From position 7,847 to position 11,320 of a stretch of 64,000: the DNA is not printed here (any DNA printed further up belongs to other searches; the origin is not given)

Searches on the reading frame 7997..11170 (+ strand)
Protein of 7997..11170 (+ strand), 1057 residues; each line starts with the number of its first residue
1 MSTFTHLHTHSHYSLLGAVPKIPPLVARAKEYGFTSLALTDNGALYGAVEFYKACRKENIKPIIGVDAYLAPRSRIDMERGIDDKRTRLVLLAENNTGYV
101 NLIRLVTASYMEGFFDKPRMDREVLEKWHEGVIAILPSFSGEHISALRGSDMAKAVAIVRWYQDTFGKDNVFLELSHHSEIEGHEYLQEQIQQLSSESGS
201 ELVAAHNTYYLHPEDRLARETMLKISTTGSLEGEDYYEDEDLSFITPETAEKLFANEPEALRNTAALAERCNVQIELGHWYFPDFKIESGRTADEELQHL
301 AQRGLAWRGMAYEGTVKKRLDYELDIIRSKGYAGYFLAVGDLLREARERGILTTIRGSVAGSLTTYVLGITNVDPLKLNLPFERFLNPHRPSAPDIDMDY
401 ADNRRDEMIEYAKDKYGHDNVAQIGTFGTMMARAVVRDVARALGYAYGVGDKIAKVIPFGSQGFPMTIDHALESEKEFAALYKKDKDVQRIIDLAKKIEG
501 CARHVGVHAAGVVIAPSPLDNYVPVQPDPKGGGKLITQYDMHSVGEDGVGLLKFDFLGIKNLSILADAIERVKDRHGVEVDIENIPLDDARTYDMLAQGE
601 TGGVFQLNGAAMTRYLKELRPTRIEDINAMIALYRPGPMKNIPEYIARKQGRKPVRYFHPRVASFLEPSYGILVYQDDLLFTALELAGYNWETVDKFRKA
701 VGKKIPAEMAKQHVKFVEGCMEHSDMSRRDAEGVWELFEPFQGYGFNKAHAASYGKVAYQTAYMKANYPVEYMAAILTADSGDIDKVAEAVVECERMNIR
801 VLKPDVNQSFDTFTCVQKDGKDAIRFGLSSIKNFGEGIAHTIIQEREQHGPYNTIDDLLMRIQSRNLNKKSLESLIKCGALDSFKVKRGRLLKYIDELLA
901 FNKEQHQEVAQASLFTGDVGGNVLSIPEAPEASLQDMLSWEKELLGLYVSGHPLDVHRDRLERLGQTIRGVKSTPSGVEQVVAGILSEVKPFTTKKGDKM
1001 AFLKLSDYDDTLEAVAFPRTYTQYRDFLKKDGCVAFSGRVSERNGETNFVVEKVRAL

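Call 64: search_protein_families(library=pfam, proteins=[window:7997-11170:+], max_evalue=0.0001)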
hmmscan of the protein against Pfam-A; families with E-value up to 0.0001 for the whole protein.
window:7997-11170:+ (1057 aa): 5 families
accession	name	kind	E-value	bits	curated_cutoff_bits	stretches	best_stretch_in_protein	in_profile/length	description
PF07733.18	DNA_pol3_alpha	-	1.6e-88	297.1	23.9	1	296-558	2-260/260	Bacterial DNA polymerase III alpha NTPase domain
PF17657.6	DNA_pol3_finger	-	1.8e-50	171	22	1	561-723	1-165/166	Bacterial DNA polymerase III alpha subunit finger domain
PF02811.25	PHP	-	1.4e-46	159.3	26.4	1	6-178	1-164/164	PHP domain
PF14579.12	HHH_6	-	1.1e-27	96.4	25.6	1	798-890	1-89/90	Helix-hairpin-helix motif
PF01336.31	tRNA_anti-codon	-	3.3e-10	40.2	27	1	981-1055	2-73/75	OB-fold nucleic acid binding domain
